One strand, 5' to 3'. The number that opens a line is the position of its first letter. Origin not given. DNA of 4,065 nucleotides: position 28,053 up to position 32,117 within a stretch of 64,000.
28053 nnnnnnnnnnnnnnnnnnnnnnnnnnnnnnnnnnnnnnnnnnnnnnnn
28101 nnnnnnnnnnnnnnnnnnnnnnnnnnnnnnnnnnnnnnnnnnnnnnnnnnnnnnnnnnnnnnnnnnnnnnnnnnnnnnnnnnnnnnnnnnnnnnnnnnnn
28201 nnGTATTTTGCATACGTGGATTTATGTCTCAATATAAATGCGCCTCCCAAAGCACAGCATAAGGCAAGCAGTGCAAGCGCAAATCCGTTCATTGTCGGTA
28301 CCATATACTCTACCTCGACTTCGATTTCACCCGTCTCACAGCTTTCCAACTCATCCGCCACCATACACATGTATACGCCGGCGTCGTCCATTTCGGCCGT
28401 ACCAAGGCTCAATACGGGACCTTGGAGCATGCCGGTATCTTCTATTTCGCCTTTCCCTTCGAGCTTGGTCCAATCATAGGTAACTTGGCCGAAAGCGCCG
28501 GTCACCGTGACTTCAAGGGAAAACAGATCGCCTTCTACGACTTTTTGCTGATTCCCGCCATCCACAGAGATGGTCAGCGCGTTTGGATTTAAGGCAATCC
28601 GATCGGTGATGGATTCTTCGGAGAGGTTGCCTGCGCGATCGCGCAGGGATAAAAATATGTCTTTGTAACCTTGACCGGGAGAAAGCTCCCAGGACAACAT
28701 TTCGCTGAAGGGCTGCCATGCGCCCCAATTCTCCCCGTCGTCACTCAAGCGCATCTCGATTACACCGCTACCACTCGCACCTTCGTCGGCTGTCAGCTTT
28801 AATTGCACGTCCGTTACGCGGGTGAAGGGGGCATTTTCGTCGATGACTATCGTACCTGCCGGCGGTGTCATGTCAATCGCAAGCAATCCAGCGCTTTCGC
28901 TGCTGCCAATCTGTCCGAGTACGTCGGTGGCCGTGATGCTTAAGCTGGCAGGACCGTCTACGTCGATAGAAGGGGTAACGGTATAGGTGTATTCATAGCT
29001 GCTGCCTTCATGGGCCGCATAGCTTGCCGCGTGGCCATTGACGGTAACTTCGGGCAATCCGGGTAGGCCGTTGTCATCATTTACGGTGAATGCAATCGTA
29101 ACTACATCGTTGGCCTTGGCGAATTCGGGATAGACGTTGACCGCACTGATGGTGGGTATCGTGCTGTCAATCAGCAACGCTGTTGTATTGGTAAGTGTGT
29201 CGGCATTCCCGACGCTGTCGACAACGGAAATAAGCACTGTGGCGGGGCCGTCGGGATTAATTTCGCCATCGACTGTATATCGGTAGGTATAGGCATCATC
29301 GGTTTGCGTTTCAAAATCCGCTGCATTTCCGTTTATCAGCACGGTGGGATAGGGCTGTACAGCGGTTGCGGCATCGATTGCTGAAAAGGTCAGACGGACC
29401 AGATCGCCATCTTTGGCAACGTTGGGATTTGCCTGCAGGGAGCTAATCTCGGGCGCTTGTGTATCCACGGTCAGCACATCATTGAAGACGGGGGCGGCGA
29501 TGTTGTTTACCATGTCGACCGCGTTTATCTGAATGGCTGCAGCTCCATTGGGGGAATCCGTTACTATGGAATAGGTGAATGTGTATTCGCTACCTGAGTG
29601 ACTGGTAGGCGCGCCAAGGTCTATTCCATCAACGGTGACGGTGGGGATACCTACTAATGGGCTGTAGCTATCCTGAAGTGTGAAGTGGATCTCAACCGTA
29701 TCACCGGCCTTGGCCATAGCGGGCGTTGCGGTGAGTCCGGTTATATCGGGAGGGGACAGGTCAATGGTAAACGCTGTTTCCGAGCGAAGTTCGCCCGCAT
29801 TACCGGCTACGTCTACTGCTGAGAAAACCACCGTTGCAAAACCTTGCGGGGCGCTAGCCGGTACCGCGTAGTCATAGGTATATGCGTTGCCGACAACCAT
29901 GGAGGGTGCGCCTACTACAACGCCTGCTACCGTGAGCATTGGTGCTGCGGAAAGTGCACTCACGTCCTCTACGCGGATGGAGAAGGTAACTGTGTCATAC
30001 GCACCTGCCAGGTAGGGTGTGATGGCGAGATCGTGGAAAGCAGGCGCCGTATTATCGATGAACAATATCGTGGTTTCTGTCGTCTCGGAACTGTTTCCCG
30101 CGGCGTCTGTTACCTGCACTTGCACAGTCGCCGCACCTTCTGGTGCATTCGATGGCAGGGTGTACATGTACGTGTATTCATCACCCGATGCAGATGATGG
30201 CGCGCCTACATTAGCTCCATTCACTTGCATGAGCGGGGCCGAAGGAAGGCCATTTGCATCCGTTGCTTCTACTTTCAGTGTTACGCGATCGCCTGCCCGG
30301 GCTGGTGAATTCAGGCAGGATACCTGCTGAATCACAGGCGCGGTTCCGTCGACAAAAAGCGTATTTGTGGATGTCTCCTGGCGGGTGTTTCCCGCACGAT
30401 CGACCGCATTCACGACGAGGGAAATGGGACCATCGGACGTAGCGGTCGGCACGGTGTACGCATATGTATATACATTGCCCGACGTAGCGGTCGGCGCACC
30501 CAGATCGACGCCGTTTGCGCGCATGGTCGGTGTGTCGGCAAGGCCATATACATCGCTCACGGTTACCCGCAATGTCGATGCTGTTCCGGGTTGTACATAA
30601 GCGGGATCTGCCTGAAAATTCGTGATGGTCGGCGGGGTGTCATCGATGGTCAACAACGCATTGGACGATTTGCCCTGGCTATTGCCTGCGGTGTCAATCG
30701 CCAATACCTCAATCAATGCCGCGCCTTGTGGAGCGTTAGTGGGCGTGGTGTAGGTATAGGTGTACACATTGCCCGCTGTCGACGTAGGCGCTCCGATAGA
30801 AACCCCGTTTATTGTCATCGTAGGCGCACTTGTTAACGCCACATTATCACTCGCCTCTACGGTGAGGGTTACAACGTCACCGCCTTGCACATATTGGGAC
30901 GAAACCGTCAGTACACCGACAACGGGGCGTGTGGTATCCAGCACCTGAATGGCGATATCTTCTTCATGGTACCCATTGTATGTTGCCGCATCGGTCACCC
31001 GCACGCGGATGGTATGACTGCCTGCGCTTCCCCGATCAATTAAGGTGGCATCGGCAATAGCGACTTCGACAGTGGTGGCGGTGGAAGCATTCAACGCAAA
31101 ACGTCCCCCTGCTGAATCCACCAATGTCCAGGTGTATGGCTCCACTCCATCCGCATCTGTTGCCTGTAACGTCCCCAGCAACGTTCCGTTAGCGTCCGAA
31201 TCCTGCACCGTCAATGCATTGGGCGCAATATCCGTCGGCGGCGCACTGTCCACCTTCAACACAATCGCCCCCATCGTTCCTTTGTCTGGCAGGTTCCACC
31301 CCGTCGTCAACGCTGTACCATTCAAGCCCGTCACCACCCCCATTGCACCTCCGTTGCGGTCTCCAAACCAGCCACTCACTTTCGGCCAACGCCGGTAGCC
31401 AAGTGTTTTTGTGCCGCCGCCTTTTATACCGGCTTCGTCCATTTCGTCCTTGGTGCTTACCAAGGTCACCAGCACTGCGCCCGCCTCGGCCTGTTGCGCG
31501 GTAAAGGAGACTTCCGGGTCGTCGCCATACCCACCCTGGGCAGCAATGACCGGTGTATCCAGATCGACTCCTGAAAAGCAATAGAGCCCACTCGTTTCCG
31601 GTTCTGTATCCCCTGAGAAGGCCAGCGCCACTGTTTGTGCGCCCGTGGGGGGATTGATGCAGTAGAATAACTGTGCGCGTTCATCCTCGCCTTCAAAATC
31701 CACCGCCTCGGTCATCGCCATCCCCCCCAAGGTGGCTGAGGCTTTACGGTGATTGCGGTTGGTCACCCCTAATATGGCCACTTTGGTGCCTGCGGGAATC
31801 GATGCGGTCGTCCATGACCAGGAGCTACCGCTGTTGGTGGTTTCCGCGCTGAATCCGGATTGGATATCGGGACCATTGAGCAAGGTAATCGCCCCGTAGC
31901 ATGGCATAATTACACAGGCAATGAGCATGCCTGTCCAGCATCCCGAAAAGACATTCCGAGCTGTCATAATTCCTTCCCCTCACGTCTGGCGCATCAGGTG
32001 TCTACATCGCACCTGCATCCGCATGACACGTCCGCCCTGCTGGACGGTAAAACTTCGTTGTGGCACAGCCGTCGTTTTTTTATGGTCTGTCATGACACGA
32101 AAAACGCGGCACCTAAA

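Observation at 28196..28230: Giant 2539-aa ORF is two complete adhesin genes joined in frame with no stop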

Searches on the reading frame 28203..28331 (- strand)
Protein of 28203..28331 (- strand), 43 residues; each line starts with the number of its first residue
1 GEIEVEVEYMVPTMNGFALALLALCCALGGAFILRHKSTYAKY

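Call 7: search_protein_families(library=ncbifam, proteins=[window:28203-28331:-, window:28221-28331:-], max_evalue=10)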
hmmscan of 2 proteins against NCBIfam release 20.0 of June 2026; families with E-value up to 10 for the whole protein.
seq(43 aa): 2 families
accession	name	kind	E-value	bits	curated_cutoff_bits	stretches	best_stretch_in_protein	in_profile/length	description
NF033207.2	midcut_by_XrtH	subfamily_domain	0.04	14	45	1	10-39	36-65/175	midcut-by-XrtH protein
TIGR04174.1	IPTL_CTERM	subfamily_domain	0.066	13.5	20.5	1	11-31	1-21/27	IPTL-CTERM sorting domain-containing protein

seq(37 aa): 2 families
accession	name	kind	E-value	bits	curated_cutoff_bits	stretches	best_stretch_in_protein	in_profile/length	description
TIGR04174.1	IPTL_CTERM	subfamily_domain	0.044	14.1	20.5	1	11-31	1-21/27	IPTL-CTERM sorting domain-containing protein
NF033207.2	midcut_by_XrtH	subfamily_domain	0.091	12.8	45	1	10-36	36-62/175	midcut-by-XrtH protein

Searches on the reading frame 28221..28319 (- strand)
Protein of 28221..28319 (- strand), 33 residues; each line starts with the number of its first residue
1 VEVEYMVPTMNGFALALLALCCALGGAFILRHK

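Call 44: search_protein_families(library=ncbifam, alignment_id=A2, max_evalue=1)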
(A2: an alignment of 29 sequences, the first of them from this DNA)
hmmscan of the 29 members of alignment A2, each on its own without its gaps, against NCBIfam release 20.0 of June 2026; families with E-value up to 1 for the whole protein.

A. member 1, seq(33 aa): 2 families
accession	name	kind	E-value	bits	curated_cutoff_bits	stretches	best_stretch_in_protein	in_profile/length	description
TIGR04174.1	IPTL_CTERM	subfamily_domain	0.032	14.5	20.5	1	7-27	1-21/27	IPTL-CTERM sorting domain-containing protein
NF033207.2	midcut_by_XrtH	subfamily_domain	0.079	13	45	1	7-32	37-62/175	midcut-by-XrtH protein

B. families by the number of members that match (of 29 scanned): 22 families
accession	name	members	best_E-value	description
NF033207.2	midcut_by_XrtH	17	0.0017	midcut-by-XrtH protein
TIGR04174.1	IPTL_CTERM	11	0.00013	IPTL-CTERM sorting domain-containing protein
TIGR01167.1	LPXTG_anchor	7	0.0089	LPXTG cell wall anchor domain-containing protein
NF033846.1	Rumino_NPXTG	5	0.002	NPXTG-anchored protein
NF053845.1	CoaP_CTERM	4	0.0016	choice-of-anchor protein CoaP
NF051874.1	PVV_CTERM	4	0.0092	PVV-CTERM domain-containing choice-of-anchor G protein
NF058571.1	GVDTG_CTERM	3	0.0077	GVDTG sorting domain-containing protein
NF033507.3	Loki-CTERM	3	0.011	Loki-CTERM sorting domain-containing protein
TIGR02595.1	PEP_CTERM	2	0.05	PEP-CTERM sorting domain-containing protein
NF040681.2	GPS-CTERM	2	0.13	GPS-CTERM domain-containing protein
NF050011.2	PFE_CTERM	2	0.25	PFE-CTERM domain-containing protein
TIGR04161.1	VPEID-CTERM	1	0.0014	VPEID-CTERM sorting domain-containing protein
NF051466.1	MSP1_alpha_C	1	0.019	major surface protein MSP1 subunit alpha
TIGR04126.1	PGF_CTERM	1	0.038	PGF-CTERM sorting domain-containing protein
NF045529.2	Heimdall-CTERM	1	0.05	Heimdall-CTERM domain-containing surface protein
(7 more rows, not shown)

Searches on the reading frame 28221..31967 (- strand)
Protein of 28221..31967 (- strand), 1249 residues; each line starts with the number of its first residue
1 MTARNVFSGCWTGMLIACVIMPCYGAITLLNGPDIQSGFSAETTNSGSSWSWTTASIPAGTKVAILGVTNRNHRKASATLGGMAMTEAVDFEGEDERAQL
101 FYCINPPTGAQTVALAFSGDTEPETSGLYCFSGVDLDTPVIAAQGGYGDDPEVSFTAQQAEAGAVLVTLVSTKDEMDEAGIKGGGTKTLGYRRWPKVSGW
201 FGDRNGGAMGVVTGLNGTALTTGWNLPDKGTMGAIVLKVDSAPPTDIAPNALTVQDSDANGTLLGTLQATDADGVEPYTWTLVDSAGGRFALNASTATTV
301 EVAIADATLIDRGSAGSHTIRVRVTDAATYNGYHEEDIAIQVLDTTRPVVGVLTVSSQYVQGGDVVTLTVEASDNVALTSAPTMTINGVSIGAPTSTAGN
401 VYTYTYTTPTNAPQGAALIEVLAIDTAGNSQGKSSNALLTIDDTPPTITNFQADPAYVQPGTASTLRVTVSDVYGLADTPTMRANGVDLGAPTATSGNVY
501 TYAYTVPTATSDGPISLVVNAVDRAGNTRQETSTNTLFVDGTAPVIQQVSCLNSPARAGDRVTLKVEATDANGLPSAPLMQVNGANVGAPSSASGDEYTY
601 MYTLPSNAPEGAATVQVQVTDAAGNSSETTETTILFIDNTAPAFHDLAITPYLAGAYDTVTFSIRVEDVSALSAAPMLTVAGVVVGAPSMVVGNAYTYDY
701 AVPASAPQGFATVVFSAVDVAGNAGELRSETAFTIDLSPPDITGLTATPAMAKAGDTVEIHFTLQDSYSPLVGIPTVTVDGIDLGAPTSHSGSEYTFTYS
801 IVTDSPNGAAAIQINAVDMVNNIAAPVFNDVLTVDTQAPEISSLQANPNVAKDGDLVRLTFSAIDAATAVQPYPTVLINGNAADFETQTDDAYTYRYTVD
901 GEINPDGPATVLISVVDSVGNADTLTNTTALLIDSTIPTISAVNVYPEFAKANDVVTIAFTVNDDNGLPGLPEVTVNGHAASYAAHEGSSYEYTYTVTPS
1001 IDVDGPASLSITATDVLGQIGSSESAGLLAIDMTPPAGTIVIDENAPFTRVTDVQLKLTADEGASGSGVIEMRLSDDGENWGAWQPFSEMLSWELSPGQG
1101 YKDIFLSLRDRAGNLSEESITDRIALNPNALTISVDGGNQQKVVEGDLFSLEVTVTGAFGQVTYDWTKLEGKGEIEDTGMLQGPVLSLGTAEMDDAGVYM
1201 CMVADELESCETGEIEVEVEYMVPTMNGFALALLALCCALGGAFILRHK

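Call 5: search_protein_families(library=pfam, proteins=[window:28221-31967:-], max_evalue=0.01)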
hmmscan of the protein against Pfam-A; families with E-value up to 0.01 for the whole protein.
window:28221-31967:- (1249 aa): 9 families
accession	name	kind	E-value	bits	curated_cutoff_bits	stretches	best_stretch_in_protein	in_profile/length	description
PF19077.6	Big_13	-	2.1e-17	63.9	27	2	592-638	56-101/102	Bacterial Ig-like domain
PF13750.12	Big_3_3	-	9.4e-13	48.6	27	0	895-1018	3-135/157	Bacterial Ig-like domain (group 3)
PF15418.12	DUF4625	-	1.1e-08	35.8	27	0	596-630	91-125/131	Domain of unknown function (DUF4625)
PF24893.1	DUF7743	-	1.8e-06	28.1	27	0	440-535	1-94/120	Domain of unknown function (DUF7743)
PF13927.12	Ig_3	-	2.5e-06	28.3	30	1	1133-1203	4-76/78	Immunoglobulin domain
PF19078.6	Big_12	-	6.3e-05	23.6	27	1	344-436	1-96/102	Bacterial Ig-like domain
PF00028.23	Cadherin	-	0.0012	19.7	28.8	0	256-342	7-92/93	Cadherin domain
PF22352.2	K319L-like_PKD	-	0.0048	17.3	27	0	252-328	5-72/84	K319L-like, PKD domain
PF12245.14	Big_3_2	-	0.0055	17.3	23.3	0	602-635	87-119/122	Bacterial Ig-like domain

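Call 6: search_protein_families(library=ncbifam, proteins=[window:28221-31967:-], max_evalue=1)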
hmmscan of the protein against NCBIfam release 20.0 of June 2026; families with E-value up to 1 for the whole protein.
window:28221-31967:- (1249 aa): 3 families
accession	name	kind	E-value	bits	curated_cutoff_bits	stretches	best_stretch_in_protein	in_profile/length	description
NF047446.1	barrel_OmpL47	domain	1.3e-09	38.4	40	2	610-634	42-66/68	OmpL47-type beta-barrel domain-containing protein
NF033510.3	Ca_tandemer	repeat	0.094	13.1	50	1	583-627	51-96/96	Ca2+-stabilized repeat-containing adhesin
NF007507.1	PRK10102.1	equivalog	0.37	10.9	75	0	721-768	48-95/106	curli assembly chaperone CsgC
